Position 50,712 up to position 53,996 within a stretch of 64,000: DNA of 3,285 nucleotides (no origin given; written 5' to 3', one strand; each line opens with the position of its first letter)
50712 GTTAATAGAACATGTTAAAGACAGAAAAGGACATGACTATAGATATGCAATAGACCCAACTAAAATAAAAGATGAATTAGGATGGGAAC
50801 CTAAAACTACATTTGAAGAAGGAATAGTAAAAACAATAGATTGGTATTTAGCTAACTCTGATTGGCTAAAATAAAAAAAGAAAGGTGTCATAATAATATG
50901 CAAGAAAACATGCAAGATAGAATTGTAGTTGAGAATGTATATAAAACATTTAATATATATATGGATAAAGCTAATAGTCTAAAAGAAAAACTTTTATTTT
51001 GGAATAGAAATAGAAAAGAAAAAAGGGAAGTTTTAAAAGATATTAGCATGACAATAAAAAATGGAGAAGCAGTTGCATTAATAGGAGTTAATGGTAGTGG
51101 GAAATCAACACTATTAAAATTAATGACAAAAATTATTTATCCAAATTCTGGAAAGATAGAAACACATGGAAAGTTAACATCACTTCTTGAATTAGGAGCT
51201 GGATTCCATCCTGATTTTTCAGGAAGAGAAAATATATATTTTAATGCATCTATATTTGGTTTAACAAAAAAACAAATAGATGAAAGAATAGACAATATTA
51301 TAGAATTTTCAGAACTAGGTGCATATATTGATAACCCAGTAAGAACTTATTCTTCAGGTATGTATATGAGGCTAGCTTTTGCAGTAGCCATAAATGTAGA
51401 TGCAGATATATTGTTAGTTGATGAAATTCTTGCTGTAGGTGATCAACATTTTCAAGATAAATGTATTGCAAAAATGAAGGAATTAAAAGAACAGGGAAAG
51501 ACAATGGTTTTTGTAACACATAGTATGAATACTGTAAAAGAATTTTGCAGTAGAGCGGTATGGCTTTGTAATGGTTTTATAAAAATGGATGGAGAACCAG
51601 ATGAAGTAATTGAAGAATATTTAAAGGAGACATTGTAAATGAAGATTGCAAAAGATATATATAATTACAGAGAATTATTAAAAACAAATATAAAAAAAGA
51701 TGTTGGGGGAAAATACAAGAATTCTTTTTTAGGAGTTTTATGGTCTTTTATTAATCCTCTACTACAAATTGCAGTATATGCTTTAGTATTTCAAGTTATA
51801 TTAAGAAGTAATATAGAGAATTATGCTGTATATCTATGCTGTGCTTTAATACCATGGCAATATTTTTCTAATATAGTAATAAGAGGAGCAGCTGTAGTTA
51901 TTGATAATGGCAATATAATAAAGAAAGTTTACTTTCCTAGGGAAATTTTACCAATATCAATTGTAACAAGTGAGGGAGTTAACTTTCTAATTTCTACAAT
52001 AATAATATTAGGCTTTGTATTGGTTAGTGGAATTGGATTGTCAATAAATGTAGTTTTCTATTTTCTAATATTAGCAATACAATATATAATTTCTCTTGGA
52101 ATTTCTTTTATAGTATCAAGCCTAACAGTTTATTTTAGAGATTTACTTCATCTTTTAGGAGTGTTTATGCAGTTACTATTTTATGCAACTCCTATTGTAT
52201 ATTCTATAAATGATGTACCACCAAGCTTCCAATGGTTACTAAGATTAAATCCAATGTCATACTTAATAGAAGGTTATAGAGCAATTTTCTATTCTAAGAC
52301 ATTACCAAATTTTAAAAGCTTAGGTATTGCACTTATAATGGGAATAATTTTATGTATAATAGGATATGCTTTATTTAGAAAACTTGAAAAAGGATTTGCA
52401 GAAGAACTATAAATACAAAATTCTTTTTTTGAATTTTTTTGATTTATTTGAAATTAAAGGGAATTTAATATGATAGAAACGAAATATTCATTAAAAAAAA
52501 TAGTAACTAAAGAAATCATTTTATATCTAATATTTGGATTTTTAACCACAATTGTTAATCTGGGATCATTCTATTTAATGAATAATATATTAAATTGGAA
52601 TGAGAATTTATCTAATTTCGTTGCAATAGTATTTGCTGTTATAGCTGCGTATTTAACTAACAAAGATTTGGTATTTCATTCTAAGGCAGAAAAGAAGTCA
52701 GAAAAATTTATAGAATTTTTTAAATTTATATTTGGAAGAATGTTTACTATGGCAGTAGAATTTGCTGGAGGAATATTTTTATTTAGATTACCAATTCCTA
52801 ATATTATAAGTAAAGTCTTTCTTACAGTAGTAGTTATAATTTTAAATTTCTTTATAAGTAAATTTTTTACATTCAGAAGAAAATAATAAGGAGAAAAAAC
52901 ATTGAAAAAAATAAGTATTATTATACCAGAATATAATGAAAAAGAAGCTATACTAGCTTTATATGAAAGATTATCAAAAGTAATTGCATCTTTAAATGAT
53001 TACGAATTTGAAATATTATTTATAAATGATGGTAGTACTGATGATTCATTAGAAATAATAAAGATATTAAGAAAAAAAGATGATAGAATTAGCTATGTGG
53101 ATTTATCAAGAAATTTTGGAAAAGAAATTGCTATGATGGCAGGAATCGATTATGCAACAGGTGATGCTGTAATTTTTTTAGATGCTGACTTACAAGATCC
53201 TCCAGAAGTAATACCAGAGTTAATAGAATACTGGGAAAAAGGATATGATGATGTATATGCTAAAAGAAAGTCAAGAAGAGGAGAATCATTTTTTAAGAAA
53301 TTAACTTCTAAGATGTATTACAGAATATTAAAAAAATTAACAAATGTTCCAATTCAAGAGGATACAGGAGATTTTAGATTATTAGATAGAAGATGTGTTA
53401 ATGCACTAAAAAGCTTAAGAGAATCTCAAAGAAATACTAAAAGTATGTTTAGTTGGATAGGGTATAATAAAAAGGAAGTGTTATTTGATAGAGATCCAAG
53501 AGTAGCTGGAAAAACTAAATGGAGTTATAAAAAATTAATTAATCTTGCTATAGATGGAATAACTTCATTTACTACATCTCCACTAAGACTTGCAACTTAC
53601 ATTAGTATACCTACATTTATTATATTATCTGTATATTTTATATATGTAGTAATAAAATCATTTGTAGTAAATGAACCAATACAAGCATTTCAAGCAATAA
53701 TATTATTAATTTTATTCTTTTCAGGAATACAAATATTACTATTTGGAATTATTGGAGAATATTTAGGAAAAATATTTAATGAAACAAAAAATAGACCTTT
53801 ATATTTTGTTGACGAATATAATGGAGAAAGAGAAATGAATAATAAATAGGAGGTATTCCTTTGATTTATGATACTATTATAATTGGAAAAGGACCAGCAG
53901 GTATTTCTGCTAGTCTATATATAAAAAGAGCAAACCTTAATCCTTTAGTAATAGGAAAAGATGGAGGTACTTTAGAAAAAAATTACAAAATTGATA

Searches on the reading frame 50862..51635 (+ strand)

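Call 90: search_protein_families(library=pfam, proteins=[window:50862-51635:+], max_evalue=0.00001)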
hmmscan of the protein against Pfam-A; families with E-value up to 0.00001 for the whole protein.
window:50862-51635:+ (258 aa): 1 family
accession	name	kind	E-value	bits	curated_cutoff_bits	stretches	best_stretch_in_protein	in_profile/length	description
PF00005.33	ABC_tran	-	1.3e-21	78.1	25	1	58-189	1-135/137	ABC transporter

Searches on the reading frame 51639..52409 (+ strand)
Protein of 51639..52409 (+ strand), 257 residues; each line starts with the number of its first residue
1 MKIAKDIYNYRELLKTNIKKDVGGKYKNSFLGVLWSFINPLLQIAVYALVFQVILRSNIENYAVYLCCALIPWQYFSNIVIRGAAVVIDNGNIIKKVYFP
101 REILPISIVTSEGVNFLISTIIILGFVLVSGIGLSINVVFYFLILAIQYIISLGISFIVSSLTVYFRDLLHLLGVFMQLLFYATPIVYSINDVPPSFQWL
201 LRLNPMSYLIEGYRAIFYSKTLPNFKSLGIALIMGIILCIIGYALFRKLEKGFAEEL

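Call 90: search_protein_families(library=pfam, proteins=[window:51639-52409:+], max_evalue=0.00001)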
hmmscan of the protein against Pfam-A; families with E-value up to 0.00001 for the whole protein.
window:51639-52409:+ (257 aa): 1 family
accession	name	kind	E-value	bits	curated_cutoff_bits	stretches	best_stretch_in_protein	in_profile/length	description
PF01061.29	ABC2_membrane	-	4.6e-25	88.8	26.9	1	13-218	2-211/211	ABC-2 type transporter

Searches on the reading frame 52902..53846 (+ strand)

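Call 90: search_protein_families(library=pfam, proteins=[window:52902-53846:+], max_evalue=0.00001)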
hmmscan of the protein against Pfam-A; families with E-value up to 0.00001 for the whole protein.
window:52902-53846:+ (315 aa): 2 families
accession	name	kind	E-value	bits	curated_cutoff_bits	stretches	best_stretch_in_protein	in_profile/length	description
PF00535.33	Glycos_transf_2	-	8.5e-38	130.4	23.3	1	5-165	1-163/168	Glycosyl transferase family 2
PF10111.15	Glyco_tranf_2_2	-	8.7e-11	42.3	27.3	1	5-96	1-91/276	Glycosyltransferase like family 2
